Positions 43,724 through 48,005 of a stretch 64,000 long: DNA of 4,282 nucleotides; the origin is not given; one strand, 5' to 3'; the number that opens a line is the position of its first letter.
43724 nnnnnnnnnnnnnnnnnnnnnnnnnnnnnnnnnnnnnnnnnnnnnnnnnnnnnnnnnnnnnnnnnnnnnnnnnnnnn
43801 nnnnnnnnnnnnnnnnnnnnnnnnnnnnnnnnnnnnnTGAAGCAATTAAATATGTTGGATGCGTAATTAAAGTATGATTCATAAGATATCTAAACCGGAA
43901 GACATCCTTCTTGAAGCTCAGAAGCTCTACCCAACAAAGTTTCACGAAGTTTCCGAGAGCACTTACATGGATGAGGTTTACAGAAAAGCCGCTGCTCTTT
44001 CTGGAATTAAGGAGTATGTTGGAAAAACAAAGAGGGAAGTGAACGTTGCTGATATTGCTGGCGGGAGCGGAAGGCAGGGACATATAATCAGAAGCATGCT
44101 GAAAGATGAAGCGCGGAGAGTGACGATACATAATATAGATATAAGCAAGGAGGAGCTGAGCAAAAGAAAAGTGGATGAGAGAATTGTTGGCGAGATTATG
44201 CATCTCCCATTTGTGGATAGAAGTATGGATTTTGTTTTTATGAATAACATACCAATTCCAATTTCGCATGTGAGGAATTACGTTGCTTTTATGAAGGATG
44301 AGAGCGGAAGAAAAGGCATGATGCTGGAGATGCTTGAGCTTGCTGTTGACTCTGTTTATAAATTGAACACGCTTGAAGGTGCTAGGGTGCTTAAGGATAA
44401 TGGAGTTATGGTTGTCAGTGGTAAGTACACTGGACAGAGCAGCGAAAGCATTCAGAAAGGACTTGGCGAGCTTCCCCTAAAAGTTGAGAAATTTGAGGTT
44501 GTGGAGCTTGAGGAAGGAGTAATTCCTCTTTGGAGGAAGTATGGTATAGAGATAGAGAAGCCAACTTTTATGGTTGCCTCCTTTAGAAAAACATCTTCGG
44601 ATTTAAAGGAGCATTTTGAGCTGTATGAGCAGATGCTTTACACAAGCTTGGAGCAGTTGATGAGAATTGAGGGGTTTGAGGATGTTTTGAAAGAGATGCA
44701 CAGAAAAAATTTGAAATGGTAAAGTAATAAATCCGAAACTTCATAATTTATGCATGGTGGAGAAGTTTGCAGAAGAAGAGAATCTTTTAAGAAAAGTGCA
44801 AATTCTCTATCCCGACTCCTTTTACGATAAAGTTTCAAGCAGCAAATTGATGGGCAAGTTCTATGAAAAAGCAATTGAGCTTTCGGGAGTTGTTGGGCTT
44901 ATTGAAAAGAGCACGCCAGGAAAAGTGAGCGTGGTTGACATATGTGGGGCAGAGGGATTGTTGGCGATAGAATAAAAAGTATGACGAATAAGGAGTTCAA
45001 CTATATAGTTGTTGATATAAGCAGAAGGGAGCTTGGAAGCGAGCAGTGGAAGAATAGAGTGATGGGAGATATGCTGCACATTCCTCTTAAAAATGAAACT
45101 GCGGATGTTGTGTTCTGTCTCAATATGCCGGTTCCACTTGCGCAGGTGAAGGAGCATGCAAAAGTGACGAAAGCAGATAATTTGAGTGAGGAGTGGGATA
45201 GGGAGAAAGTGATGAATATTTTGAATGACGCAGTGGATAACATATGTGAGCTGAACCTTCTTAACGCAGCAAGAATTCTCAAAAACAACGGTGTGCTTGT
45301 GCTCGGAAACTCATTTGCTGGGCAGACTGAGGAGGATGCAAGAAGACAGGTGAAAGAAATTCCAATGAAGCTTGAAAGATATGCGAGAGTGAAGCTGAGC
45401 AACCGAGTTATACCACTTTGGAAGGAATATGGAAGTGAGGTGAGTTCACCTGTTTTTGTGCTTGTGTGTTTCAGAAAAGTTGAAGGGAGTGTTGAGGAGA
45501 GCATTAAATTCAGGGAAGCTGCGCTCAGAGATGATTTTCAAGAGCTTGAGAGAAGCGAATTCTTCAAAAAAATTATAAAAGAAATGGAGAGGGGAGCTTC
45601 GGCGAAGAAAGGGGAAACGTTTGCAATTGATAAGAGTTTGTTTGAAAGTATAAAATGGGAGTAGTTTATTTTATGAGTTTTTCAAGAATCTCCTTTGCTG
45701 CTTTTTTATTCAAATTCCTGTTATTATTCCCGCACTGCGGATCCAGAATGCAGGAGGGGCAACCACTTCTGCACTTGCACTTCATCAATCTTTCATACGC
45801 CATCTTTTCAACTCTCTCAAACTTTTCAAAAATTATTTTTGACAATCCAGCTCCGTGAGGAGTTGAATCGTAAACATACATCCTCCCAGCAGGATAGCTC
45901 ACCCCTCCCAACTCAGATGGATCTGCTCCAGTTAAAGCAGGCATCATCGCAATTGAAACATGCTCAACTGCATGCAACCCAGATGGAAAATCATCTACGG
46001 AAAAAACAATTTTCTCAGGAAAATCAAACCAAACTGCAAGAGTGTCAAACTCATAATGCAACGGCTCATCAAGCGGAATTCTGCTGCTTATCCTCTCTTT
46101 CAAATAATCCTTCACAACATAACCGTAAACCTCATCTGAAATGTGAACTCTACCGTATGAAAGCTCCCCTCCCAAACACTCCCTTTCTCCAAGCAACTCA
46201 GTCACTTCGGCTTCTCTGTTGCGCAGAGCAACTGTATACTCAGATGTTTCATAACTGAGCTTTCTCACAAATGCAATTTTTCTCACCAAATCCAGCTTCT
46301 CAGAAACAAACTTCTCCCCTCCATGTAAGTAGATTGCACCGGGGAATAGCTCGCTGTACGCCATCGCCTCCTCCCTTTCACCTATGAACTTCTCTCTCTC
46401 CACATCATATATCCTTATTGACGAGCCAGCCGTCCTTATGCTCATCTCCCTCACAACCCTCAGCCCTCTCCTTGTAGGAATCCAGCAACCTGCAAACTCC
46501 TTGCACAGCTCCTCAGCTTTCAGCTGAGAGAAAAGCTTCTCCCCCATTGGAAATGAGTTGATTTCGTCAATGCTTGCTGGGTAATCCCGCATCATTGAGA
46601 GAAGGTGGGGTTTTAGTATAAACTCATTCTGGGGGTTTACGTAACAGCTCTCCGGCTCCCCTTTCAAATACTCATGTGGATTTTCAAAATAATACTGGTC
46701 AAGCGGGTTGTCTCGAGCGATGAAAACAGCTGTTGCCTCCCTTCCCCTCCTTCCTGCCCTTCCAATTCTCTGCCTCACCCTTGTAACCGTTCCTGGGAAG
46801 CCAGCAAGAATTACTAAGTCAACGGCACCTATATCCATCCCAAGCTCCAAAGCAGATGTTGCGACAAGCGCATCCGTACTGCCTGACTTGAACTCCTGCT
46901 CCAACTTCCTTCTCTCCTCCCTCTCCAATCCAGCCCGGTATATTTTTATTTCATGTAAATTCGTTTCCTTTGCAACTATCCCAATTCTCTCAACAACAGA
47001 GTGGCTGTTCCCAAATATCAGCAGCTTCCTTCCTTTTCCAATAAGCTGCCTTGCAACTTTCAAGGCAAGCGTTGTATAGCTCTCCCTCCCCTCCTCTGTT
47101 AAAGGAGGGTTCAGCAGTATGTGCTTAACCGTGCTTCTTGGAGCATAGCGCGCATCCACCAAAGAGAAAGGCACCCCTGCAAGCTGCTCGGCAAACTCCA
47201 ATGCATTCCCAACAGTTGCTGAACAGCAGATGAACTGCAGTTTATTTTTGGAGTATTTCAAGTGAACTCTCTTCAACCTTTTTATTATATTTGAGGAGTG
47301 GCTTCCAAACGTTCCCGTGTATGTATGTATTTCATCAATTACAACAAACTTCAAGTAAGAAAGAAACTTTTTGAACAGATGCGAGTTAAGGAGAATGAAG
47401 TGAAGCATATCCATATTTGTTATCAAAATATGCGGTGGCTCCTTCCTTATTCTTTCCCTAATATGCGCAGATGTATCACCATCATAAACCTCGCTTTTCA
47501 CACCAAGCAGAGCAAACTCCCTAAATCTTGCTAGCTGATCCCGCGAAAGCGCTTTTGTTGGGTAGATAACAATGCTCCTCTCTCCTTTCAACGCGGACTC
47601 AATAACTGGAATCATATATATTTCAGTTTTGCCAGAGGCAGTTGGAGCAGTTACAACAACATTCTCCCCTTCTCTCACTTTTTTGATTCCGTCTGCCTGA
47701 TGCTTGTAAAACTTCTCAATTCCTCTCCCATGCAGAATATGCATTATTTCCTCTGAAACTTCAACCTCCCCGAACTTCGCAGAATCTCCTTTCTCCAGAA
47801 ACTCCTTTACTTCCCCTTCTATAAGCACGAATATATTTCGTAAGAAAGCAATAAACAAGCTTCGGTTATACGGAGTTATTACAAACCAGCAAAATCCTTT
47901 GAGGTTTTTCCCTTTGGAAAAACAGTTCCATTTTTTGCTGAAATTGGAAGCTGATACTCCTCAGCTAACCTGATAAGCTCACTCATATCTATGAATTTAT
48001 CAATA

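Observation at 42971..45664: Tandem triplet of an uncharacterised methyltransferase-like family; third copy frameshifted; a local gene-conversion tract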

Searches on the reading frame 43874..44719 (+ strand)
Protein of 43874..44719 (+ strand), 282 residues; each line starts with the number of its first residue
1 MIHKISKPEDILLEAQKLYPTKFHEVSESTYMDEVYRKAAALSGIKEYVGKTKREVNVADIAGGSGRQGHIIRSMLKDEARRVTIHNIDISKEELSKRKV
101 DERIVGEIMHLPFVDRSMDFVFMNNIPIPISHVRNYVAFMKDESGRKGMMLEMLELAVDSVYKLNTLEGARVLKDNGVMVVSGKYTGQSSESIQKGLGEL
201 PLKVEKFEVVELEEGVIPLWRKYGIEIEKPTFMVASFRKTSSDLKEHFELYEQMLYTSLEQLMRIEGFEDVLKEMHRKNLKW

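Call 3: search_protein_families(library=pfam, proteins=[window:43874-44719:+], max_evalue=1)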
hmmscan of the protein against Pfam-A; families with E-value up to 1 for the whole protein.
window:43874-44719:+ (282 aa): 4 families
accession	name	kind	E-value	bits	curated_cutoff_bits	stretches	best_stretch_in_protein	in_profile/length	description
PF08241.18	Methyltransf_11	-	7.4e-06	27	21.2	1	65-125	5-68/95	Methyltransferase domain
PF13847.12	Methyltransf_31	-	1.9e-05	24.8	27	1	54-183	3-111/145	Methyltransferase domain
PF13649.12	Methyltransf_25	-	0.0062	17.6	27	1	58-128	1-74/97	Methyltransferase domain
PF13679.12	Methyltransf_32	-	0.0065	16.9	27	1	33-99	4-70/143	Methyltransferase domain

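Call 4: search_protein_families(library=ncbifam, proteins=[window:43874-44719:+], max_evalue=1)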
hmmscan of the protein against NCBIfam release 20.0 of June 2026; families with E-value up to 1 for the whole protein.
window:43874-44719:+ (282 aa): 5 families
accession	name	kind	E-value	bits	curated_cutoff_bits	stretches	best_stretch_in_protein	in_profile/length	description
NF004452.0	PRK05785.1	equivalog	4.2e-06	26.4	207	1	40-122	40-115/228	hypothetical protein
TIGR01934.1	MenG_MenH_UbiE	subfamily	0.001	18.4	158.35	1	48-122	38-111/223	ubiquinone/menaquinone biosynthesis methyltransferase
NF045667.1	MTase_DVU1556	equivalog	0.0035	16.8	155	1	53-123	21-90/213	DVU_1556 family methyltransferase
TIGR02072.1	BioC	equivalog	0.02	14.7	184.95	1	54-124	34-104/244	malonyl-ACP O-methyltransferase BioC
TIGR04371.1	methyltran_NanM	subfamily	0.036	13.6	44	1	26-79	122-174/273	putative sugar O-methyltransferase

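Call 22: find_encoding_contigs(protein=window:43874-44719:+, flank=4000, max_places=10)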
Protein window:43874-44719:+ (282 aa): 1 contig read that carries it; 1 place shown.
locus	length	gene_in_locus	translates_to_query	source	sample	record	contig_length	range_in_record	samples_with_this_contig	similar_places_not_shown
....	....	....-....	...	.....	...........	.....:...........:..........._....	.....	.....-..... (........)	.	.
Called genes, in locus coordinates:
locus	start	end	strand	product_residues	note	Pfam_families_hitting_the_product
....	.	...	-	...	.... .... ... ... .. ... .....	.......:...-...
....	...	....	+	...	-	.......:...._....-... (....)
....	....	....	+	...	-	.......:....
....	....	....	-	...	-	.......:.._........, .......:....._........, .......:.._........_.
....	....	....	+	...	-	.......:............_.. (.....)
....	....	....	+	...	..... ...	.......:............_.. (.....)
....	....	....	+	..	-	-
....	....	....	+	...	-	-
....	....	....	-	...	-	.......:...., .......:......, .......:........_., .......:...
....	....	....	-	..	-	-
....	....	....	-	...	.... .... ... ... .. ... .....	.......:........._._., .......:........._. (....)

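Call 23: list_cluster_members(proteins=[P0001, window:43874-44719:+, window:44942-45661:+, window:44754-44972:+, P0006])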
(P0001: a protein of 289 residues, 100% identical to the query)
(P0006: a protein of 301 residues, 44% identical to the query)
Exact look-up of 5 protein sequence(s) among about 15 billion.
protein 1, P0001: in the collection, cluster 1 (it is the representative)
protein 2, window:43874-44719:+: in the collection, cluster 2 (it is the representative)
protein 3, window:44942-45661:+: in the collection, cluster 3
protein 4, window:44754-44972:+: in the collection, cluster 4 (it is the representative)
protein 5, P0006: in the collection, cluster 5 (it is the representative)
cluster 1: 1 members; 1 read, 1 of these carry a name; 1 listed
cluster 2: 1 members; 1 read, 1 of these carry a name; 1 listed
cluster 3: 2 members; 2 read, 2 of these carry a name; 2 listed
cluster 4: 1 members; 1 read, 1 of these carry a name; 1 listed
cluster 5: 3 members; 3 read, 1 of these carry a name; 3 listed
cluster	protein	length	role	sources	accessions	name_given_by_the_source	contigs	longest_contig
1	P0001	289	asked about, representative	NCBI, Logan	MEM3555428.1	MAG: class I SAM-dependent methyltransferase [Candidatus Micrarchaeia archaeon]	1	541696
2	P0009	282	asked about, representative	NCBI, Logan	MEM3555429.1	MAG: class I SAM-dependent methyltransferase [Candidatus Micrarchaeia archaeon]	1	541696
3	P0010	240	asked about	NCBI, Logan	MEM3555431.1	MAG: hypothetical protein QXF56_01800 [Candidatus Micrarchaeia archaeon]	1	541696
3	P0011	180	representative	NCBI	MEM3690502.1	MAG: hypothetical protein QXZ40_02120, partial [Candidatus Micrarchaeia archaeon]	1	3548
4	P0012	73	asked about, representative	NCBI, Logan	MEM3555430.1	MAG: hypothetical protein QXF56_01795 [Candidatus Micrarchaeia archaeon]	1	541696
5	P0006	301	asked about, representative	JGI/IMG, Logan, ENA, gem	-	-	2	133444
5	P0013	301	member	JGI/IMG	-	hypothetical protein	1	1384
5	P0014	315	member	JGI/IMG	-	-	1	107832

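Call 50: find_related_loci(query=A3, collection=genome_contigs, flank=6000)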
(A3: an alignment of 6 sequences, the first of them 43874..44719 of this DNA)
Query A3 (282 aa) in genome_contigs; peptide patterns used: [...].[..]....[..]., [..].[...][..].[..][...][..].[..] (x = any residue, [..] = any of these).
165 stretches matched a pattern; 2 encode a relative of the query (tblastn E <= 1e-3); 2 distinct loci.
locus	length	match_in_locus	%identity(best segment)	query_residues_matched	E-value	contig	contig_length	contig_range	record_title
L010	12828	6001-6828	65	1-277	4e-123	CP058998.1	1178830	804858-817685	MAG: Candidatus Fermentimicrarchaeum limneticum isolate Sv326 chromosome, complete genome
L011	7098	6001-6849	48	1-279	5e-86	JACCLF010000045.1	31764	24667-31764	MAG: Candidatus Micrarchaeota archaeon isolate Sv368 k141_7182029, whole genome shotgun sequence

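Call 57: search_protein_families(library=padloc, proteins=[window:43874-44719:+], max_evalue=0.01)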
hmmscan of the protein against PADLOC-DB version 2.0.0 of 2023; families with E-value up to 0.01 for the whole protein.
window:43874-44719:+ (282 aa): 1 family
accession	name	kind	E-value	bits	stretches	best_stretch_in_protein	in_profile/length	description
PDLC00469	JetB1|JetB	-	0.0039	14.5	1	239-280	119-160/217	DUF4194 domain; MukE-like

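Call 69: find_homologous_proteins(query=window:43874-44719:+, max_evalue=0.00001)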
Query window:43874-44719:+ (282 aa): 17 proteins with E <= 0.00001 among 887 candidates.
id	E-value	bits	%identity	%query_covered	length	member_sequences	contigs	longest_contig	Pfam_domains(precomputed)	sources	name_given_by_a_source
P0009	3.9e-179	612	100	100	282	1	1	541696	PF08241.19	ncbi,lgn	ncbi:MAG: class I SAM-dependent methyltransferase [Candidatus Micrarchaeia archaeon]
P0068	1.1e-138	479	81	98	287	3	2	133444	PF08241.19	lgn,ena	-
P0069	3.5e-126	438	73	99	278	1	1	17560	-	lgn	-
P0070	3.3e-123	429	71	98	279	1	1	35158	PF08241.19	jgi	jgi:hypothetical protein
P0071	6.2e-101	356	59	100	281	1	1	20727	-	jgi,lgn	jgi:hypothetical protein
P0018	2.4e-95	337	58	98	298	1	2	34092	PF13847.13,PF08241.19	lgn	-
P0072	2.2e-92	327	53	96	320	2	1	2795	PF08241.19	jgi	jgi:hypothetical protein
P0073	2.3e-88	314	51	99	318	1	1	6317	PF08241.19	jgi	jgi:SAM-dependent methyltransferase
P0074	2.5e-87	311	53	99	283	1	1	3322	-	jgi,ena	-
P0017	4.2e-77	277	49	98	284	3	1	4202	-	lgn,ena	-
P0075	8.5e-76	273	48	96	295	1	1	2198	-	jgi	jgi:hypothetical protein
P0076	8.6e-71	257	45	98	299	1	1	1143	-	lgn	-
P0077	3.9e-69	251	46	98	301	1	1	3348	-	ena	-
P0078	2.5e-64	236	48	98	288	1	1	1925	-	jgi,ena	-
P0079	4.4e-59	218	44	98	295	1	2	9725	-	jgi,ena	-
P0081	3.3e-57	212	44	98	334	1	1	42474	-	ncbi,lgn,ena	-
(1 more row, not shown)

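Call 70: find_encoding_contigs(protein=P0081, flank=7000, max_places=2)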
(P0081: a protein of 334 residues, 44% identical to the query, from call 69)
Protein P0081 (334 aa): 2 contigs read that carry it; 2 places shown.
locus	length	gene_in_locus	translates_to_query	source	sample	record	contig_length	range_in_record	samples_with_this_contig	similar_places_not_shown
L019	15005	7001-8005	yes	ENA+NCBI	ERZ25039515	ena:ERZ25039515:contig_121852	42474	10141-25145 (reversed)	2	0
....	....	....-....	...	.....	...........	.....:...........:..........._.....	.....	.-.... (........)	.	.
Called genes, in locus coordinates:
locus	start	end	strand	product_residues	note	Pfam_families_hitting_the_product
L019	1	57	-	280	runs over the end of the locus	PF04893:Yip1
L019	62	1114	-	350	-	PF09376:NurA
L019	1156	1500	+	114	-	PF01981:PTH2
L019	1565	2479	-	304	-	PF01063:Aminotran_4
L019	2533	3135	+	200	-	PF01966:HD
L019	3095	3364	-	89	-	-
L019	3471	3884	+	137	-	-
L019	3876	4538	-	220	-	PF00730:HhH-GPD, PF10576:EndIII_4Fe-2S (weak)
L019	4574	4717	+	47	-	-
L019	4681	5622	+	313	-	PF21686:LigD_Prim-Pol (weak)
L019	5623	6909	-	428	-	PF00324:AA_permease, PF03845:Spore_permease, PF13520:AA_permease_2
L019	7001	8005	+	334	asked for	-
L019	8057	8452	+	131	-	PF00903:Glyoxalase, PF13669:Glyoxalase_4 (weak)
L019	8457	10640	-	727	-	PF00270:DEAD, PF04851:ResIII, PF00271:Helicase_C, PF09369:MZB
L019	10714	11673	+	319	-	-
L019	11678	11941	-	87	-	-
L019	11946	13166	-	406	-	PF00155:Aminotran_1_2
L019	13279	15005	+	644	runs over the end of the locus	PF00493:MCM (faint), PF20030:bpMoxR (faint), PF01078:Mg_chelatase, PF13654:AAA_32 (weak), PF00158:Sigma54_activat (weak), PF20436:LonB_AAA-LID, PF05362:Lon_C, PF13541:ChlI, +2 more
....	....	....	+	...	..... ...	-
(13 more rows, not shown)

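Call 71: find_encoding_contigs(protein=P0071, flank=7000, max_places=2)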
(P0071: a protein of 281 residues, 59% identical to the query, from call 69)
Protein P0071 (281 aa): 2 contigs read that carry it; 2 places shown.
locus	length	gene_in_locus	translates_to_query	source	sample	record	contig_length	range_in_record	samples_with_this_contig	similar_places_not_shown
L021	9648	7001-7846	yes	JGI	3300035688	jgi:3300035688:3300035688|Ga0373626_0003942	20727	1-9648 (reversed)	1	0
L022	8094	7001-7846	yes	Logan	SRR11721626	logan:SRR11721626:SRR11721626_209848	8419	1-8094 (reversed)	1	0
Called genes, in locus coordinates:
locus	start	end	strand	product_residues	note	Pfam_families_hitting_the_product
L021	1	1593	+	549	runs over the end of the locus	PF00155:Aminotran_1_2 (faint), PF00266:Aminotran_5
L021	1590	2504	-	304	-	PF01063:Aminotran_4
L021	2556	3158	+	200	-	PF21447:Ppx-GppA_III (weak), PF01966:HD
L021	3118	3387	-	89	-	-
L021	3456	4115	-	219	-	PF00730:HhH-GPD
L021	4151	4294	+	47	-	-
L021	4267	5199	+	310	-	PF21686:LigD_Prim-Pol (weak)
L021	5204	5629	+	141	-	PF01750:HycI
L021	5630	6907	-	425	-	PF03845:Spore_permease, PF13520:AA_permease_2, PF00324:AA_permease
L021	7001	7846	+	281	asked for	-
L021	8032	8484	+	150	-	PF00903:Glyoxalase, PF13669:Glyoxalase_4 (weak)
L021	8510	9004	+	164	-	-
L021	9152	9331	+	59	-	-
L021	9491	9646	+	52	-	?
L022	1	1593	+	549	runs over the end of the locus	PF00155:Aminotran_1_2 (faint), PF00266:Aminotran_5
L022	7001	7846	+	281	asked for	-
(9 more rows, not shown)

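Call 88: predict_structure(alignment_id=A5)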
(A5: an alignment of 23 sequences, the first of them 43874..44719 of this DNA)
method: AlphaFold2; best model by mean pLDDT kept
length: 282 residues; sequences in the alignment: 23
mean_pLDDT: 89.3   pTM: 0.88
mean pLDDT of the five models: 89.3, 87.9, 87.7, 86.8, 86.3
residues with pLDDT >= 90: 195; 70-90: 64; 50-70: 19; < 50: 4
segments of 3 or more residues with pLDDT < 50: 99-101
pLDDT, mean of each block of 10 residues (from residue 1): 77 85 82 96 97 95 87 95 90 58 69 95 91 91 85 97 96 97 93 94 97 92 84 97 94 97 94 85 48
secondary structure, 60 per line:
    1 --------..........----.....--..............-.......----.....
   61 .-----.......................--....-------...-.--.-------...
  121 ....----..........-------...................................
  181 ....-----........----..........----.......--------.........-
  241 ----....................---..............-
elements in order: H9-18 H23-27 H30-43 H45-51 E56-61 H67-82 E83-89 H92-95 E103-105 E118-124 H129-138 H146-172 E173-184 H190-197 E202-211 H216-222 E231-239 H245-264 H268-281

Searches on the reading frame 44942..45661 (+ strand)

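Call 3: search_protein_families(library=pfam, proteins=[window:44942-45661:+], max_evalue=1)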
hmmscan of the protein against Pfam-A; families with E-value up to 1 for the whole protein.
window:44942-45661:+ (240 aa): 4 families
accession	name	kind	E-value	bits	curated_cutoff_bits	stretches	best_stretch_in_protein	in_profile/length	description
PF08241.18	Methyltransf_11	-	0.00035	21.6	21.2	1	14-62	14-69/95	Methyltransferase domain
PF13649.12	Methyltransf_25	-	0.043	15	27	1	3-73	7-83/97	Methyltransferase domain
PF05148.21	Methyltransf_8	-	0.055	13.8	27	1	40-64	109-134/219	Hypothetical methyltransferase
PF11880.13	DUF3400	-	0.13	12.3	25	1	15-38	7-29/45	Domain of unknown function (DUF3400)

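Call 4: search_protein_families(library=ncbifam, proteins=[window:44942-45661:+], max_evalue=1)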
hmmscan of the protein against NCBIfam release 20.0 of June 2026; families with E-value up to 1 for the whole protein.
window:44942-45661:+ (240 aa): 0 families

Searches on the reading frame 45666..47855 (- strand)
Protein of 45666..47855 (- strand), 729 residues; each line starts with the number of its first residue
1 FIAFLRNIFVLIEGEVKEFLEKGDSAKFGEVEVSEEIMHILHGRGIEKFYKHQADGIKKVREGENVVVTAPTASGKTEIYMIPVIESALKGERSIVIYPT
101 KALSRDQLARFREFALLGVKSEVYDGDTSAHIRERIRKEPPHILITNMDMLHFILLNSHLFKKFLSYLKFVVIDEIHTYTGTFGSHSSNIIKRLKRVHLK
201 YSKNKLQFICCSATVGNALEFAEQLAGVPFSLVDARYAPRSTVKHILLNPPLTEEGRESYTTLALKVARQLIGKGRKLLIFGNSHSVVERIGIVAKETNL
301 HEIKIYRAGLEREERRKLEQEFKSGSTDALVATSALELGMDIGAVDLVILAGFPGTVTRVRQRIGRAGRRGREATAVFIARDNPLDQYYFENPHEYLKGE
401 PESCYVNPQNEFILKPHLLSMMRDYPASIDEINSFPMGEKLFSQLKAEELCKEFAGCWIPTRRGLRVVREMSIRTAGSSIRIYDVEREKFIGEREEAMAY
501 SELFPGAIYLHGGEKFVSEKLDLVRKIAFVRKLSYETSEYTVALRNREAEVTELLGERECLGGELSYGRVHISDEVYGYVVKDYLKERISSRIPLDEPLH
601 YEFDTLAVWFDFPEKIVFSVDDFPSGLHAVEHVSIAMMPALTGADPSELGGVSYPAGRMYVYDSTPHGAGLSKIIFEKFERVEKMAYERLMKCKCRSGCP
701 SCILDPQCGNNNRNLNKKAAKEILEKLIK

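Call 91: search_protein_families(library=pfam, proteins=[window:45666-47855:-], max_evalue=0.0001)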
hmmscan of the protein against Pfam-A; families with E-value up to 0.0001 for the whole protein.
window:45666-47855:- (729 aa): 4 families
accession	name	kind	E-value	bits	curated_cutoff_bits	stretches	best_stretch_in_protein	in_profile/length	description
PF00270.35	DEAD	-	4.3e-34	118.1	26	1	51-217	2-162/167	DEAD/DEAH box helicase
PF00271.37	Helicase_C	-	5.6e-22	78.5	23.5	1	268-371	6-110/110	Helicase conserved C-terminal domain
PF09369.15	MZB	-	3.9e-17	63.2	24.2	1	631-703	2-80/80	MrfA Zn-binding domain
PF04851.21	ResIII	-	1.5e-08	35.1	22.5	1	49-195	4-151/164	Type III restriction enzyme, res subunit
